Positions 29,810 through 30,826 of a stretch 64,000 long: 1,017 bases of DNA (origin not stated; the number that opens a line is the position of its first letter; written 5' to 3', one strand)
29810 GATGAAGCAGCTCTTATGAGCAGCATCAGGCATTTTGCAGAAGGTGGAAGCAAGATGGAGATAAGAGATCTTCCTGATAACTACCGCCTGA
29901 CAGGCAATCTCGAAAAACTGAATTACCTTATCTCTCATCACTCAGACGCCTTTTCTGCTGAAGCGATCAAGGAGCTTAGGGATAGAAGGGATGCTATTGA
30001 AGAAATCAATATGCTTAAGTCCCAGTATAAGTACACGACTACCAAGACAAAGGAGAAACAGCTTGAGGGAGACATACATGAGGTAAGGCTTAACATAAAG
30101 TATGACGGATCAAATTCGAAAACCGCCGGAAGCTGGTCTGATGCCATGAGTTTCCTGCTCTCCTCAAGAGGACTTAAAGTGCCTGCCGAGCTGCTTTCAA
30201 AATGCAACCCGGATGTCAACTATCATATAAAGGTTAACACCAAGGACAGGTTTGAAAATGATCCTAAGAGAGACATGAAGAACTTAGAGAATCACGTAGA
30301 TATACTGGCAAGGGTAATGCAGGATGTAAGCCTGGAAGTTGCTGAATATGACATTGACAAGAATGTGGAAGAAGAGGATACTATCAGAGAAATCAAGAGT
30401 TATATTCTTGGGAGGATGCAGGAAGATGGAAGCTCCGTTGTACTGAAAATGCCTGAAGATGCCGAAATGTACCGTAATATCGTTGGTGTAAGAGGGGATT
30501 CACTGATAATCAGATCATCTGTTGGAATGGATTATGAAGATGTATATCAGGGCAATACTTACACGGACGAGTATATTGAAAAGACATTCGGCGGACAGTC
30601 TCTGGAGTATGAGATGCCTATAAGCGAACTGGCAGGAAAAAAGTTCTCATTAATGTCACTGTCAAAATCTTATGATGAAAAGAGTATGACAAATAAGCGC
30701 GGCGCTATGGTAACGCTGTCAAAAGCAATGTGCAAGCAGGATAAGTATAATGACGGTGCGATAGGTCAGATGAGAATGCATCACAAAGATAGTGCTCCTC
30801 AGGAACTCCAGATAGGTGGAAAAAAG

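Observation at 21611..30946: Two-gene operon in the flagellar neighbourhood: a degenerate GNAT-like protein and a 2829-aa ORFan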

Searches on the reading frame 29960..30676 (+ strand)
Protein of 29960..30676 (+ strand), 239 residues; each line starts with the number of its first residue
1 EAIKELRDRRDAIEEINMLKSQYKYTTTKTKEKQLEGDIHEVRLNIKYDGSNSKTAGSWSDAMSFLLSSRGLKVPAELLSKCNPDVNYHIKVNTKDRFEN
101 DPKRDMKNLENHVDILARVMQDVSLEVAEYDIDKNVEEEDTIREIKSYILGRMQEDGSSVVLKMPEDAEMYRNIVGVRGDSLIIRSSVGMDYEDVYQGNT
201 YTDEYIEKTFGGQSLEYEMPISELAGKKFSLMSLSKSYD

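Call 56: search_solved_structures(query=A4, max_evalue=10, show_alignments=3)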
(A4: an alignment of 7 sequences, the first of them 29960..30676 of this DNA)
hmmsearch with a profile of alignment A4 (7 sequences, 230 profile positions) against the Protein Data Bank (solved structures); distinct sequences matched with E-value up to 10: 4.
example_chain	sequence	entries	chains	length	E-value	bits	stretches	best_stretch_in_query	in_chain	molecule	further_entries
8ugc_A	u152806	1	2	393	0.049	16.1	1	4-156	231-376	FD15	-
1b02_A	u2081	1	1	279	0.42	13.1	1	116-170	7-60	PROTEIN (THYMIDYLATE SYNTHASE)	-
1bko_A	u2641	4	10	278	0.43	13.1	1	116-170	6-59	THYMIDYLATE SYNTHASE A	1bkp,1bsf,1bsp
3uif_A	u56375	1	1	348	0.81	12.2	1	30-92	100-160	Sulfonate ABC transporter, periplasmic sulfonate-binding protein SsuA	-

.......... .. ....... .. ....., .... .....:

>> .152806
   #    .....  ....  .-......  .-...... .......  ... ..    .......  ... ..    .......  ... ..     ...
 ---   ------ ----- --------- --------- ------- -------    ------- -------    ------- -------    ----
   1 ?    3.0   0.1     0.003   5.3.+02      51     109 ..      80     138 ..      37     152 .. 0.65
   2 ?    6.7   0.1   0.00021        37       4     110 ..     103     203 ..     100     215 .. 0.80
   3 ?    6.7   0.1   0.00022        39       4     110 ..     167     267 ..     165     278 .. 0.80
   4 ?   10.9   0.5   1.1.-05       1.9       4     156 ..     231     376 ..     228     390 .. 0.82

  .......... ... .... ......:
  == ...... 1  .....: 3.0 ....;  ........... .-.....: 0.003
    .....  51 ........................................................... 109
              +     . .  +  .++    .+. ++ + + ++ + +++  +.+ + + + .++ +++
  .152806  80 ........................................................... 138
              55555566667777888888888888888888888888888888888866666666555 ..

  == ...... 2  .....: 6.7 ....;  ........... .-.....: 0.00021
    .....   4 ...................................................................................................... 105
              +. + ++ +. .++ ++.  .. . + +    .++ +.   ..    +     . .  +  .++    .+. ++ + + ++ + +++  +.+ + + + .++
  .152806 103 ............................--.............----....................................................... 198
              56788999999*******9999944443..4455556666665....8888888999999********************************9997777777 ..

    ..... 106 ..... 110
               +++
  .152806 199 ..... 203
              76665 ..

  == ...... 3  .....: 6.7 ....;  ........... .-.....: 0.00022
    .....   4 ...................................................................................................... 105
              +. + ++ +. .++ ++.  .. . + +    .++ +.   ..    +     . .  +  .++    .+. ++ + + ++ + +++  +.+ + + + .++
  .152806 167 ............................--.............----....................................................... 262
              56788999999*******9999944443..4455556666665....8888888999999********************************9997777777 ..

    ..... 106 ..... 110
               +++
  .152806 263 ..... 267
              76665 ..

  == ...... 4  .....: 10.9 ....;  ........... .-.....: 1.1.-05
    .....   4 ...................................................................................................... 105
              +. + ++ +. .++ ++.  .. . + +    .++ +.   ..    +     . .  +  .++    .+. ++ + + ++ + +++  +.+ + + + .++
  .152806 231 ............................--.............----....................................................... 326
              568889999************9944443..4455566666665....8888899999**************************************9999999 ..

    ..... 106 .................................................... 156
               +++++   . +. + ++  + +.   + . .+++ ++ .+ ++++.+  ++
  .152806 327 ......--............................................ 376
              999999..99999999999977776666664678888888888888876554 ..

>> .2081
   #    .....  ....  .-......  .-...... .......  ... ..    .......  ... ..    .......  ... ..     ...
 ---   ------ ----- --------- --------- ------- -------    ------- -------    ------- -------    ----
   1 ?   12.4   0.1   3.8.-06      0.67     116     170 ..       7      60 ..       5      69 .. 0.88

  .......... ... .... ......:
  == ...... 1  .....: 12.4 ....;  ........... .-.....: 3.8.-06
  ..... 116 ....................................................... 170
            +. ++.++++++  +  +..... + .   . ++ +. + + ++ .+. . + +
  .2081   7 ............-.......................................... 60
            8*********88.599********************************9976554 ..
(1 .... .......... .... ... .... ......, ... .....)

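Call 57: find_homologous_proteins(query=A4, max_evalue=0.01)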
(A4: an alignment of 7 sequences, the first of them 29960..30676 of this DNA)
Query A4 (7 sequences): 6739 candidates shared short words with the query, none scored E <= 0.01.
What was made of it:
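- Tried and rejected: The profile search with A4 returned nothing at all (call 57).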
